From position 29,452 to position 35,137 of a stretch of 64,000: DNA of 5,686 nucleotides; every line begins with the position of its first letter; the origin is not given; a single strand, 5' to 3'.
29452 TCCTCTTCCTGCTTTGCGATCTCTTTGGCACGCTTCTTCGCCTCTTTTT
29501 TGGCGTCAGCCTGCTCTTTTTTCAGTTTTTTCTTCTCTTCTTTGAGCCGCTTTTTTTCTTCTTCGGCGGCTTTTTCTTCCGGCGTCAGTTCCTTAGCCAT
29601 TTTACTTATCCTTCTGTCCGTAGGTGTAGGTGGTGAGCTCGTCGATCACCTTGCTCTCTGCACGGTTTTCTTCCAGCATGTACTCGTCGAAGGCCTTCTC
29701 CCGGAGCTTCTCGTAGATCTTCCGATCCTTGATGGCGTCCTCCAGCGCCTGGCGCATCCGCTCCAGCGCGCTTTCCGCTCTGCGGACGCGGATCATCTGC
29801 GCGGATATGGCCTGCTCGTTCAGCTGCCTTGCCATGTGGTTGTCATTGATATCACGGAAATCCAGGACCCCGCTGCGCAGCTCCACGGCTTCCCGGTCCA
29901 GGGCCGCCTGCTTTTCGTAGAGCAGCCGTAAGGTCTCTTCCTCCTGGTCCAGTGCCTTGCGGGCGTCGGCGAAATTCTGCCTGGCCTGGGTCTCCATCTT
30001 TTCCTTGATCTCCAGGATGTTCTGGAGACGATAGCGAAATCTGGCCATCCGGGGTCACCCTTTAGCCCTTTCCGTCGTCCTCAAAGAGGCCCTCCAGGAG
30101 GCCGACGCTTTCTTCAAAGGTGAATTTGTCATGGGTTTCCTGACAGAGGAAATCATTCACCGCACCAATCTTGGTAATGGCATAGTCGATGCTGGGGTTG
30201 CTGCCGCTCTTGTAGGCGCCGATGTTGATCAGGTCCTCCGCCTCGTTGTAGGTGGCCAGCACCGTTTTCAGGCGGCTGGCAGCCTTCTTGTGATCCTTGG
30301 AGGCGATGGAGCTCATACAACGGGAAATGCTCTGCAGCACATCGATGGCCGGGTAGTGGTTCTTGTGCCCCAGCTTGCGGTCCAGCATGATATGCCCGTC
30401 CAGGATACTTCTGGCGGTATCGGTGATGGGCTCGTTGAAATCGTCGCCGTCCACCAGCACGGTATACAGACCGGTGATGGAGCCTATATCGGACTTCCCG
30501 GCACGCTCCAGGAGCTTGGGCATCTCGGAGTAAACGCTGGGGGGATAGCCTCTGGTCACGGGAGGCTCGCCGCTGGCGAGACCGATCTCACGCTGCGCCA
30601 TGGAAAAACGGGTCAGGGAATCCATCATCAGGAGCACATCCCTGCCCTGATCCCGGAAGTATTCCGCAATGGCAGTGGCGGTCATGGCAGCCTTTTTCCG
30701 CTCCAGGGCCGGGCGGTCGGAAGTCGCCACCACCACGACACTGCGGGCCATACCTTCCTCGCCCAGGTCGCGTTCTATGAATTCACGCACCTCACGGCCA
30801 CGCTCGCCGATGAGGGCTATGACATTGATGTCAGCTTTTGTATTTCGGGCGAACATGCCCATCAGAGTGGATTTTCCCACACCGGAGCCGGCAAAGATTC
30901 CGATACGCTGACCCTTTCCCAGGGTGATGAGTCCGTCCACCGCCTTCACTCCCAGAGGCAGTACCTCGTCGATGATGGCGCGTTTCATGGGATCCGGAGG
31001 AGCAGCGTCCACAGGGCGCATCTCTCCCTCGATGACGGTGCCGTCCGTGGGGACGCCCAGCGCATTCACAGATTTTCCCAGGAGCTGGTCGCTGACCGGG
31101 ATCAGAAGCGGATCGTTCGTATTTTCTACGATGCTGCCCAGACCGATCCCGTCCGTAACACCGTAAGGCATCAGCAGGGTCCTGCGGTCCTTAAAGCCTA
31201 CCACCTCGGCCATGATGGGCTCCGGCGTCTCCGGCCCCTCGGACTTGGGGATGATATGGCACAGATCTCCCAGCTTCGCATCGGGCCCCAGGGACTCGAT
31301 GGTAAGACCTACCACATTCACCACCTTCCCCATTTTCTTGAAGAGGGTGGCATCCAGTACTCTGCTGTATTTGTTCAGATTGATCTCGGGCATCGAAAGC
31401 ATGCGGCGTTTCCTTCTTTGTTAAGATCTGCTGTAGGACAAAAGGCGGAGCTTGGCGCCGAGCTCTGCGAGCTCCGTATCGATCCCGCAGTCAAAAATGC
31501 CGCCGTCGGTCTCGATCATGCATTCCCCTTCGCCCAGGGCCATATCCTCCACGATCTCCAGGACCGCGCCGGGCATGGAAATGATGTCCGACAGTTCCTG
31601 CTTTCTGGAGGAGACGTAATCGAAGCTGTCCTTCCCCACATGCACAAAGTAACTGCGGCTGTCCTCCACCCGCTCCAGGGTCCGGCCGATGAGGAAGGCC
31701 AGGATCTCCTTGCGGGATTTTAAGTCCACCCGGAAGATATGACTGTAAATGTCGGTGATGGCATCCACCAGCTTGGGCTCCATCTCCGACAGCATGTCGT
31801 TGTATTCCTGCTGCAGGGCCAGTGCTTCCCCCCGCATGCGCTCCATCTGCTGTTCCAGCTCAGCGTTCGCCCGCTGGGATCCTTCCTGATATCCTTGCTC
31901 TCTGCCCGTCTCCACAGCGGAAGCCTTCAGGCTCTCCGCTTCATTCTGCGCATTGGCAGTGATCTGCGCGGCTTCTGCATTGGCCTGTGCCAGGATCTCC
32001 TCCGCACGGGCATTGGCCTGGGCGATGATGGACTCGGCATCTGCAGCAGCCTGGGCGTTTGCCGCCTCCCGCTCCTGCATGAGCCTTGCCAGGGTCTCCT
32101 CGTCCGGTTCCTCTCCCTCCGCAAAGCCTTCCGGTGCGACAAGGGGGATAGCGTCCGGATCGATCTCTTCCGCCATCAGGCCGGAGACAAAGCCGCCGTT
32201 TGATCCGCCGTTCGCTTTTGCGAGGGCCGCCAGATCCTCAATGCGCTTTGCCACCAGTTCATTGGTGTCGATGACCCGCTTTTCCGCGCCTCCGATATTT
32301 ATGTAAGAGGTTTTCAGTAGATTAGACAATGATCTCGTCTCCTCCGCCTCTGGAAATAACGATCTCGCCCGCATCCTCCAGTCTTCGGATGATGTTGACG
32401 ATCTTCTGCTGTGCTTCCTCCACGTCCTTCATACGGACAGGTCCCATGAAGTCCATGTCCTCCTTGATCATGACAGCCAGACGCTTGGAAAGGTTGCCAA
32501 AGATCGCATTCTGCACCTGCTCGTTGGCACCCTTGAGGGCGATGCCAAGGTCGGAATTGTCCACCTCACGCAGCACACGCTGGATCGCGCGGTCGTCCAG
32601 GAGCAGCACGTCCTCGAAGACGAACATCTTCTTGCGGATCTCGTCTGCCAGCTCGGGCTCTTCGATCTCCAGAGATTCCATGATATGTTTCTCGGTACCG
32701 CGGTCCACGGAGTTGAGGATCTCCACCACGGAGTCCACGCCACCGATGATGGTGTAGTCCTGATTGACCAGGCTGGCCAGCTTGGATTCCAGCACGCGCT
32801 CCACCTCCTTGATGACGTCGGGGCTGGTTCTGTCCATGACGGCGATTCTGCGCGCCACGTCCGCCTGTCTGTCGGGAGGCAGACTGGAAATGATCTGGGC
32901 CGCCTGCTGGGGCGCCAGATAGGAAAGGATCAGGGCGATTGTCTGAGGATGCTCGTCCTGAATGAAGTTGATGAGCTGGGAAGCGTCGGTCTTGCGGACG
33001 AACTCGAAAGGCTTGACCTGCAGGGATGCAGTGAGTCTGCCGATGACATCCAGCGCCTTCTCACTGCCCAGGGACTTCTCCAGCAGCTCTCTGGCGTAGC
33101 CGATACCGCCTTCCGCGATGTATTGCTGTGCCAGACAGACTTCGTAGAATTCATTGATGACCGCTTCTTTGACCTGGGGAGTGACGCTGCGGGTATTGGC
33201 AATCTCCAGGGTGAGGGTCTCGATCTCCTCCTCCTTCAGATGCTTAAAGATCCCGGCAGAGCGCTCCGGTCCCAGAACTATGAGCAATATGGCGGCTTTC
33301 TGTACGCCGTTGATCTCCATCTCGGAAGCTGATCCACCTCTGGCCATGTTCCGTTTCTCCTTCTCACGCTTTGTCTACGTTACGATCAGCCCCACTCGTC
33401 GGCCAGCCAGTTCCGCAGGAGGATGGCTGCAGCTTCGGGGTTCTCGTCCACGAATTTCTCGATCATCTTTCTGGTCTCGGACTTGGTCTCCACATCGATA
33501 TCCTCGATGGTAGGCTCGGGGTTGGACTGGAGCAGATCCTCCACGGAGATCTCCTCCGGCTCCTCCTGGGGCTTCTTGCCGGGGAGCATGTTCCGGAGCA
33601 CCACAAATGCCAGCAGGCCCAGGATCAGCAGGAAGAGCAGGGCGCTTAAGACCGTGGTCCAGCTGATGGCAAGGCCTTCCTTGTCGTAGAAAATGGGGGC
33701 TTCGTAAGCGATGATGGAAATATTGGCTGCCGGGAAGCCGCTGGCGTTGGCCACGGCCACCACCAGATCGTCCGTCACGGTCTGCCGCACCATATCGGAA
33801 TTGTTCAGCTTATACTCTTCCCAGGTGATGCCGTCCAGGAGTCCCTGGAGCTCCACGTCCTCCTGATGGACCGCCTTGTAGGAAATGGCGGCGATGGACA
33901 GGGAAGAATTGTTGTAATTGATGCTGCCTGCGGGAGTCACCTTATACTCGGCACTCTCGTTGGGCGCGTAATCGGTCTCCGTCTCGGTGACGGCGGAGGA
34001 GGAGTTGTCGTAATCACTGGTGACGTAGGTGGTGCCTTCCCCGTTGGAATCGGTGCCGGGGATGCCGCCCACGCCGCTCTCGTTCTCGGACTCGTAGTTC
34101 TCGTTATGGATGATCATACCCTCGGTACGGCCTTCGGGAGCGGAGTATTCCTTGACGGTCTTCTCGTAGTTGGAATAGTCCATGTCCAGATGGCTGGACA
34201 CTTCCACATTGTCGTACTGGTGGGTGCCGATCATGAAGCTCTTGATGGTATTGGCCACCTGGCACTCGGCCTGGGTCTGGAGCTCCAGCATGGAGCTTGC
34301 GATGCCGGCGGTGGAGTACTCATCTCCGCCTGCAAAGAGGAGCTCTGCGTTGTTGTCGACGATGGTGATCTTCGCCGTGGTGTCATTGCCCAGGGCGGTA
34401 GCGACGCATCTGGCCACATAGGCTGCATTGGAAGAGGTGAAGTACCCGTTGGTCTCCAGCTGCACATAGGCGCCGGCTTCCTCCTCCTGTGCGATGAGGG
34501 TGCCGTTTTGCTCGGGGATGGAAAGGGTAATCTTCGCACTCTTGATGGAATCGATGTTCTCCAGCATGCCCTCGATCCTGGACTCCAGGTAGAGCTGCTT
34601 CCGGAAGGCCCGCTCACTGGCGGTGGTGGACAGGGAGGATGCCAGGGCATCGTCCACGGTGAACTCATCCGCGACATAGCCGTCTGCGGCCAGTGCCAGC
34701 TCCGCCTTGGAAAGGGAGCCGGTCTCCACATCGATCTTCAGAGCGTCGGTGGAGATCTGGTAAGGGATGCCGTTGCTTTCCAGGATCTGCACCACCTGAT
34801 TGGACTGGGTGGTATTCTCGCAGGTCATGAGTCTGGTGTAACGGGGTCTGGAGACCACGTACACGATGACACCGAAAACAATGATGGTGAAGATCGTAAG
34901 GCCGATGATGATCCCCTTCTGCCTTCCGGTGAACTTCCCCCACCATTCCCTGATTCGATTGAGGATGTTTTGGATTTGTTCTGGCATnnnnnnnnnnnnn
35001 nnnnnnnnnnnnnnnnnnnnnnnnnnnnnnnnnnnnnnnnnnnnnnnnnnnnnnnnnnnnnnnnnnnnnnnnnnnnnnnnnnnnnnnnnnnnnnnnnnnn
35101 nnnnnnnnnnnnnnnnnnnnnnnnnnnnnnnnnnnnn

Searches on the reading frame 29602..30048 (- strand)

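Call 48: search_protein_families(library=pfam, proteins=[window:29602-30048:-], max_evalue=0.001)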
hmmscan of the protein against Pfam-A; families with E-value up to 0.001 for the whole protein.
window:29602-30048:- (148 aa): 2 families
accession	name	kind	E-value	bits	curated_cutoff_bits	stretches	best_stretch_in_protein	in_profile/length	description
PF02050.21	FliJ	-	2.5e-13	50.8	28.4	1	21-143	2-123/123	Flagellar FliJ protein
PF16789.10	YscO-like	-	1.2e-08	35.6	27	1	5-69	3-64/161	YscO-like protein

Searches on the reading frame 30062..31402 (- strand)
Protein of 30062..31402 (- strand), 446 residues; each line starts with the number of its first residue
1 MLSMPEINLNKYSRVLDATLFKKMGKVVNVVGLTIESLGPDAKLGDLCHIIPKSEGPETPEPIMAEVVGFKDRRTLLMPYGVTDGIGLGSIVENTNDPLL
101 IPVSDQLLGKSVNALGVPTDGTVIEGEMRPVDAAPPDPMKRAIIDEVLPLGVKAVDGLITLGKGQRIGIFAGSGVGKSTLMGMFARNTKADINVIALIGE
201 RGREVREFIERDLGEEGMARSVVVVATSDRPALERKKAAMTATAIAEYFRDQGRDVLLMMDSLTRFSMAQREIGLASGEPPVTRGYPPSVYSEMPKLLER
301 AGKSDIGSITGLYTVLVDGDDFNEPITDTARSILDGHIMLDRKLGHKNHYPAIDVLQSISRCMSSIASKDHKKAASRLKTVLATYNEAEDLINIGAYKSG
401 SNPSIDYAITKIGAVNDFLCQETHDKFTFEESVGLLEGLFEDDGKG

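Call 72: search_protein_families(library=pfam, proteins=[window:30062-31402:-], max_evalue=0.001)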
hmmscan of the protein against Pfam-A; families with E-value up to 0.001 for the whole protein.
window:30062-31402:- (446 aa): 4 families
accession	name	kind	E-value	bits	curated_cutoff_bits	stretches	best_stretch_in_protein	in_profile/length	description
PF00006.31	ATP-synt_ab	-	5.4e-92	307.7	29.5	1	151-360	1-213/213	ATP synthase alpha/beta family, nucleotide-binding domain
PF18269.6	T3SS_ATPase_C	-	2.3e-26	91.9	22.7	1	368-436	2-70/72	T3SS EscN ATPase C-terminal domain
PF02874.29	ATP-synt_ab_N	-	6e-05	23.9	20.9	1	28-96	2-69/69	ATP synthase alpha/beta family, beta-barrel domain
PF00005.33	ABC_tran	-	0.00069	20.7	25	0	160-204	7-51/137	ABC transporter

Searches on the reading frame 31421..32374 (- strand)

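Call 72: search_protein_families(library=pfam, proteins=[window:31421-32374:-], max_evalue=0.001)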
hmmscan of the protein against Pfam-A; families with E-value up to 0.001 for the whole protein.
window:31421-32374:- (317 aa): 1 family
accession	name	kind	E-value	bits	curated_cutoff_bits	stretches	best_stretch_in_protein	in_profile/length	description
PF02108.21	FliH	-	8.7e-13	48.8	24.1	1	175-303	2-126/128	Flagellar assembly protein FliH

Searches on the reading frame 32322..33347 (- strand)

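Call 48: search_protein_families(library=pfam, proteins=[window:32322-33347:-], max_evalue=0.001)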
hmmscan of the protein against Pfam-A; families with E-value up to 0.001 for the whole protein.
window:32322-33347:- (341 aa): 4 families
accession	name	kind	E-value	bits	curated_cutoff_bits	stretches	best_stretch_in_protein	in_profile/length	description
PF01706.21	FliG_C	-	3.7e-47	159.5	23.3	1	224-331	1-108/108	FliG C-terminal domain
PF14842.11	FliG_N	-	1.5e-46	157.8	25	2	12-114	2-104/104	FliG N-terminal domain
PF14841.11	FliG_M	-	1e-40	138.2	25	2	123-196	2-75/76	FliG middle domain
PF03448.22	MgtE_N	-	2.4e-08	34.9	25.9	0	133-234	2-93/102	MgtE intracellular N domain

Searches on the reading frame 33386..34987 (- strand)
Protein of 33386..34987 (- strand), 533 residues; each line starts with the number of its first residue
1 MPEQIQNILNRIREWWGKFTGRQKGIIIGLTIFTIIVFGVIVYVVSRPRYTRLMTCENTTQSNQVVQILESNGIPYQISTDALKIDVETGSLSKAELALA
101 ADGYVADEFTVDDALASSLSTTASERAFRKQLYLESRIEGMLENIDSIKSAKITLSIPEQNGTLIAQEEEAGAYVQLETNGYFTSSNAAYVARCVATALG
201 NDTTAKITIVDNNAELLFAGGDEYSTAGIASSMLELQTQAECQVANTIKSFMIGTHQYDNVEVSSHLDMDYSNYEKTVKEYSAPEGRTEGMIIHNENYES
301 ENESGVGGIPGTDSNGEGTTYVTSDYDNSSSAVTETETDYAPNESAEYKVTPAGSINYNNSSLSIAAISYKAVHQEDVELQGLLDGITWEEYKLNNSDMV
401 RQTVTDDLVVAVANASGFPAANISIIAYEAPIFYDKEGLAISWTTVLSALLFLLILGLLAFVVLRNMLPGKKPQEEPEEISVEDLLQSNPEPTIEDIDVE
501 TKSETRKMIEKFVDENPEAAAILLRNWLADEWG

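Call 48: search_protein_families(library=pfam, proteins=[window:33386-34987:-], max_evalue=0.001)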
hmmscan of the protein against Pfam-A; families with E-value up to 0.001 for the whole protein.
window:33386-34987:- (533 aa): 2 families
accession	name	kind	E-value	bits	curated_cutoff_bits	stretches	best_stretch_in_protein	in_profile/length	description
PF01514.23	YscJ_FliF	-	4e-34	118.5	24.4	1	46-218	2-178/179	Secretory protein of YscJ/FliF family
PF08345.17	YscJ_FliF_C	-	4.3e-08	34.2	23.8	1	258-360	7-101/147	Flagellar M-ring protein C-terminal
